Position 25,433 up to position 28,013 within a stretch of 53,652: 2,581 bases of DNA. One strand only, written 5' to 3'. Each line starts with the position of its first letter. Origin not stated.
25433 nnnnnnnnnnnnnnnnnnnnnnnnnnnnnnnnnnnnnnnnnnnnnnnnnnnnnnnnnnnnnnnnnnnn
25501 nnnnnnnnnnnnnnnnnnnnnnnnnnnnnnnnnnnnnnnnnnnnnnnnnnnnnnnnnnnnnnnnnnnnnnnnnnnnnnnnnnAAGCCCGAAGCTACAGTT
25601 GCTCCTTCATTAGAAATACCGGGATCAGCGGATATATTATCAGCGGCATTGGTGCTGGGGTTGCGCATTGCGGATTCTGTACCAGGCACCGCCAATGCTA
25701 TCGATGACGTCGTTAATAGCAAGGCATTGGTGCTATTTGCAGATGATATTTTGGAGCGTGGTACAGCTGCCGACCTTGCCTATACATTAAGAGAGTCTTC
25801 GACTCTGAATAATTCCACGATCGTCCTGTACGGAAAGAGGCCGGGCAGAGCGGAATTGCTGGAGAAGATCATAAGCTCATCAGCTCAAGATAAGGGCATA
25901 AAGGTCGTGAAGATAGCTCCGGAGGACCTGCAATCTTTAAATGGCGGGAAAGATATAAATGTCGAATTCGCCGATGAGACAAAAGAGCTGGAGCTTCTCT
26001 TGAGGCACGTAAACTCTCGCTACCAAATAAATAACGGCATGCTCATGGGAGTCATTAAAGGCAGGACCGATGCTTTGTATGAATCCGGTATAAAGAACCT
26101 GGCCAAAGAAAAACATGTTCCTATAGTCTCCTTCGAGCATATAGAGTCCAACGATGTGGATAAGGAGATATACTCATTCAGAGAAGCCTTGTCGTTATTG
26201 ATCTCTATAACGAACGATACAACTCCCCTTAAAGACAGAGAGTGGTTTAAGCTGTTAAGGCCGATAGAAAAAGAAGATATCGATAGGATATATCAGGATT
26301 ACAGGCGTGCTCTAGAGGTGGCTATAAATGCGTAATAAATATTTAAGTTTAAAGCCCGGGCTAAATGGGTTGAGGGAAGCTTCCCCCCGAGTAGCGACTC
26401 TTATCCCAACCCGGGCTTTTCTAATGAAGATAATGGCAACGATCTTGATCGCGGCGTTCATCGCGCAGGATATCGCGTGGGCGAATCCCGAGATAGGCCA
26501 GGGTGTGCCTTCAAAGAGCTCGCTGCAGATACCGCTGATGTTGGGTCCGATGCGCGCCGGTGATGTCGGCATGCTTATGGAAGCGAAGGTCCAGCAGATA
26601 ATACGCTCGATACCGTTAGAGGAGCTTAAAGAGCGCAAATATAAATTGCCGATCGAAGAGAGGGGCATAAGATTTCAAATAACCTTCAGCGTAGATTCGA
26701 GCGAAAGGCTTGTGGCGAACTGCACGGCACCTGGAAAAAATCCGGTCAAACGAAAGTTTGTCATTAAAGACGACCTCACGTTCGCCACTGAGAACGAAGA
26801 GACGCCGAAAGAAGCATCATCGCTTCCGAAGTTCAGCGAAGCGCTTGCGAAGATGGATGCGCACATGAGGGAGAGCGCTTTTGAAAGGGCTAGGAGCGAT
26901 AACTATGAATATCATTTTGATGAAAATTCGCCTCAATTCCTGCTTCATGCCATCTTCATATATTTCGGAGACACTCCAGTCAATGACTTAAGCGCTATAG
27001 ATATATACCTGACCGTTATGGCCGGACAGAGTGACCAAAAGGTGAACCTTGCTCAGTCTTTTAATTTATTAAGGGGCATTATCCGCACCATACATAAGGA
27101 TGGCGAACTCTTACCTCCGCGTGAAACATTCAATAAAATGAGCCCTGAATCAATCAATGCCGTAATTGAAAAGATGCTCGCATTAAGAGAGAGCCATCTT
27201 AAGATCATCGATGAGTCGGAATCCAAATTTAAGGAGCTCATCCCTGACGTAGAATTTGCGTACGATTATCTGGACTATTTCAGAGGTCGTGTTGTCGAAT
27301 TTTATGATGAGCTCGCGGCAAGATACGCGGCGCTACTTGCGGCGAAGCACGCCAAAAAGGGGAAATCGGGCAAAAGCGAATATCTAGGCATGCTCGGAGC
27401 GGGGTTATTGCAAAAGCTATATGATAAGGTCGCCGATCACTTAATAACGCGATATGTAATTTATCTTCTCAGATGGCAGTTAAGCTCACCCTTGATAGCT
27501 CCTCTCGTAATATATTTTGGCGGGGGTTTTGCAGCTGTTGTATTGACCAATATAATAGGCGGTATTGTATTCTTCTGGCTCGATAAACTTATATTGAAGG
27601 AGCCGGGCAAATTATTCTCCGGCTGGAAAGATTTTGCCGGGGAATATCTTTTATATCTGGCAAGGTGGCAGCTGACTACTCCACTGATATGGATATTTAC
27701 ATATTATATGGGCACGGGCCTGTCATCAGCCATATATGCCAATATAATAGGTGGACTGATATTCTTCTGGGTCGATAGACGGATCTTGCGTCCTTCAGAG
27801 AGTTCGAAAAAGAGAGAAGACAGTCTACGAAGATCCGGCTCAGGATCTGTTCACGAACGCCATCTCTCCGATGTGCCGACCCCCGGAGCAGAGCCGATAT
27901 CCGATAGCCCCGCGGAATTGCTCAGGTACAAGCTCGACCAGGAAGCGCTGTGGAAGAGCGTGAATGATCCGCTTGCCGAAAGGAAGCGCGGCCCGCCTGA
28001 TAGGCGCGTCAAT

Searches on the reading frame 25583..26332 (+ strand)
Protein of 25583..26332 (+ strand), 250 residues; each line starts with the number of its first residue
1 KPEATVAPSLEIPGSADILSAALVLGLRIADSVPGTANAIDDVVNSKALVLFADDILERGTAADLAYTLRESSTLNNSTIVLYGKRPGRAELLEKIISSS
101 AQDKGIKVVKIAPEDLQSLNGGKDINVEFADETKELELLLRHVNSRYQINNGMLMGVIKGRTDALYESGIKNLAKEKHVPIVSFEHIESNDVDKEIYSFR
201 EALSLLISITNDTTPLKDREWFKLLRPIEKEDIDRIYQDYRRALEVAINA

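Call 79: search_protein_families(library=pfam, proteins=[window:25583-26332:+], max_evalue=10)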
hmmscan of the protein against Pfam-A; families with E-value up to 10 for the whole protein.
window:25583-26332:+ (250 aa): 1 family
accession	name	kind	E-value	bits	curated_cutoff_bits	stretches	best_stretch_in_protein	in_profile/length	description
PF11043.13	Anti-RecBCD_p2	-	0.094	13.3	25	1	189-244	16-69/97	Bacteriophage P22, anti-RecBCD protein 2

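Call 80: search_solved_structures(query=A7, max_evalue=10)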
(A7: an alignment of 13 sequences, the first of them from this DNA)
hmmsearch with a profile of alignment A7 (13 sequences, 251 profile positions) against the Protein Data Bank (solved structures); distinct sequences matched with E-value up to 10: 2.
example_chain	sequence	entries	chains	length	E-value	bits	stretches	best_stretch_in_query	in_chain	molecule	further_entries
1kzh_A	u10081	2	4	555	0.43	13.1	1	168-213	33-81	phosphofructokinase | diphosphate--fructose-6-phosphate 1-phosphotransferase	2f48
6mze_E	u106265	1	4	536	1.3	11.6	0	224-250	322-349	Protein Stu2p/Alp14p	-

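Call 86: predict_structure(alignment_id=A7)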
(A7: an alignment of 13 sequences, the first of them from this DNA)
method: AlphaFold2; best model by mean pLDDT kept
length: 250 residues; sequences in the alignment: 13
mean_pLDDT: 84.2   pTM: 0.85
mean pLDDT of the five models: 84.2, 84.0, 83.0, 81.5, 81.4
residues with pLDDT >= 90: 130; 70-90: 77; 50-70: 29; < 50: 14
segments of 3 or more residues with pLDDT < 50: 1-14
pLDDT, mean of each block of 10 residues (from residue 1): 38 62 88 64 86 94 94 91 93 95 92 83 61 92 90 90 92 95 81 79 93 90 89 83 88
secondary structure, 60 per line:
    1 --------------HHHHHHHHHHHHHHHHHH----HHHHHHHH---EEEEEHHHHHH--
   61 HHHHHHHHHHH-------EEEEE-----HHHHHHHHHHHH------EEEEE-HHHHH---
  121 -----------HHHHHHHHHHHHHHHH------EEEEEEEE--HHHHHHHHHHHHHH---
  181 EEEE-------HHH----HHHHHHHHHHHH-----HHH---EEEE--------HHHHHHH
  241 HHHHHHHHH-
elements in order: H15-32 H37-44 E48-52 H53-58 H61-71 E79-83 H89-100 E107-111 H113-117 H132-147 E154-161 H164-177 E181-184 H199-210 E222-225 H234-249

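Call 88: fold_search(model_id=the predicted structure, library=pdb)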
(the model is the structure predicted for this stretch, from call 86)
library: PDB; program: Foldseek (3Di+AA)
matches with E <= 10: 1668; with E <= 0.001: 0
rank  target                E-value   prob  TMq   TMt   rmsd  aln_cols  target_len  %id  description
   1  4d79_D                1.6e-03  0.98  0.38  0.39  12.8       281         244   11  Crystal structure of E. coli tRNA N6-threonylcarbamoyladenosine dehydratase, TcdA, in complex with ATP at 1.768 Angstr (released 2015-05-06)
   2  4d79_C                1.9e-03  0.96  0.36  0.36  10.7       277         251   11  Crystal structure of E. coli tRNA N6-threonylcarbamoyladenosine dehydratase, TcdA, in complex with ATP at 1.768 Angstr (released 2015-05-06)
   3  4d7a_B                2.0e-03  0.98  0.37  0.38  13.5       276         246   12  Crystal structure of E. coli tRNA N6-threonylcarbamoyladenosine dehydratase, TcdA, in complex with AMP at 1.801 Angstr (released 2015-05-06)
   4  4rdi_A                2.1e-03  0.98  0.37  0.38  13.3       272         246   11  Crystal structure of E. coli tRNA N6-threonylcarbamoyladenosine dehydratase, TcdA (released 2015-08-05)
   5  3jvd_B                2.2e-03  0.93  0.29  0.28  17.5       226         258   11  Crystal structure of putative transcription regulation repressor (LACI family) FROM Corynebacterium glutamicum (released 2009-09-22)
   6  4rdh_A                2.6e-03  0.96  0.37  0.37  13.2       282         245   10  Crystal structure of E. coli tRNA N6-threonylcarbamoyladenosine dehydratase, TcdA (released 2015-08-05)
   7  4d7a_A                2.6e-03  0.96  0.37  0.38  12.8       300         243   10  Crystal structure of E. coli tRNA N6-threonylcarbamoyladenosine dehydratase, TcdA, in complex with AMP at 1.801 Angstr (released 2015-05-06)
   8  7zhw_B                2.6e-03  0.91  0.34  0.19  10.6       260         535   11  Leishmania donovani Glucose 6-Phosphate Dehydrogenase complexed with NADP(H) and Glucose 6-Phosphate (released 2022-12-14)
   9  4yed_C                3.5e-03  0.97  0.39  0.38  13.0       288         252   11  TcdA (CsdL) (released 2016-01-13)
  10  3toz_C                3.8e-03  0.95  0.29  0.26   8.5       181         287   11  2.2 Angstrom Crystal Structure of Shikimate 5-dehydrogenase from Listeria monocytogenes in Complex with NAD. (released 2011-09-21)
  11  7e24_D                4.0e-03  0.95  0.36  0.36  10.9       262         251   12  Crystal structure of SDR family NAD(P)-dependent oxidoreductase from Exiguobacterium (released 2021-09-29)
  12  1jzt_A                4.2e-03  0.89  0.26  0.26   8.8       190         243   13  Crystal structure of yeast ynu0, YNL200c (released 2001-09-26)
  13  6kv3_B                4.5e-03  0.44  0.23  0.22  17.1       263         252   12  Crystal Structure of NAD+ Synthetase from Staphylococcus aureus (released 2020-09-09)
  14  2bd0_A                4.7e-03  0.97  0.38  0.39   7.7       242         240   11  Chlorobium tepidum Sepiapterin Reductase complexed with NADP and Sepiapterin (released 2005-11-29)
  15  3dbh_C                5.0e-03  0.99  0.36  0.19   6.5       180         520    9  Structural Dissection of a Gating Mechanism Preventing Misactivation of Ubiquitin by NEDD8's E1 (APPBP1-UBA3Arg190Ala- (released 2008-08-12)
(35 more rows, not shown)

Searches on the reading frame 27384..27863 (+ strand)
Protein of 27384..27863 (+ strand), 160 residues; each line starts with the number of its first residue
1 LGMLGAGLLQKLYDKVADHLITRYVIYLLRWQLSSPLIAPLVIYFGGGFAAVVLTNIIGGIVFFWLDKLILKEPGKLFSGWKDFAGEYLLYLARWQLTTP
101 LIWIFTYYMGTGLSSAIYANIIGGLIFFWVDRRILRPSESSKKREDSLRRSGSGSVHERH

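Call 35: search_protein_families(library=ncbifam, proteins=[window:27384-27863:+], max_evalue=10)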
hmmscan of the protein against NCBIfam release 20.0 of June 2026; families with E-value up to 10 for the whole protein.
window:27384-27863:+ (160 aa): 3 families
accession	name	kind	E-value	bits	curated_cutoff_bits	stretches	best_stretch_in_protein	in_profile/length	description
NF008615.1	PRK11594.1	equivalog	0.0077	16.5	82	2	116-138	16-38/67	p-hydroxybenzoic acid efflux pump operon protein AaeX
NF006400.0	PRK08651.1-3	equivalog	0.01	14.7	374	2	106-141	257-291/410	succinyl-diaminopimelate desuccinylase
NF007787.0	PRK10478.1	equivalog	0.015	14.3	426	1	43-71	97-125/359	PTS fructose transporter subunit EIIC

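Call 36: search_protein_families(library=pfam, proteins=[window:27384-27863:+], max_evalue=10)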
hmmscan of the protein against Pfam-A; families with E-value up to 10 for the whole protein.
window:27384-27863:+ (160 aa): 3 families
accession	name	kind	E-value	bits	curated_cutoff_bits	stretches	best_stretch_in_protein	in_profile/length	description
PF10710.14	DUF2512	-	0.0091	16.1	26.5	1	41-144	22-122/136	Protein of unknown function (DUF2512)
PF14813.11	NADH_B2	-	0.1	12.8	25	1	115-130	19-34/69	NADH dehydrogenase 1 beta subcomplex subunit 2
PF13571.11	DUF4133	-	3.3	8.6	25.2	1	82-130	12-60/91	Domain of unknown function (DUF4133)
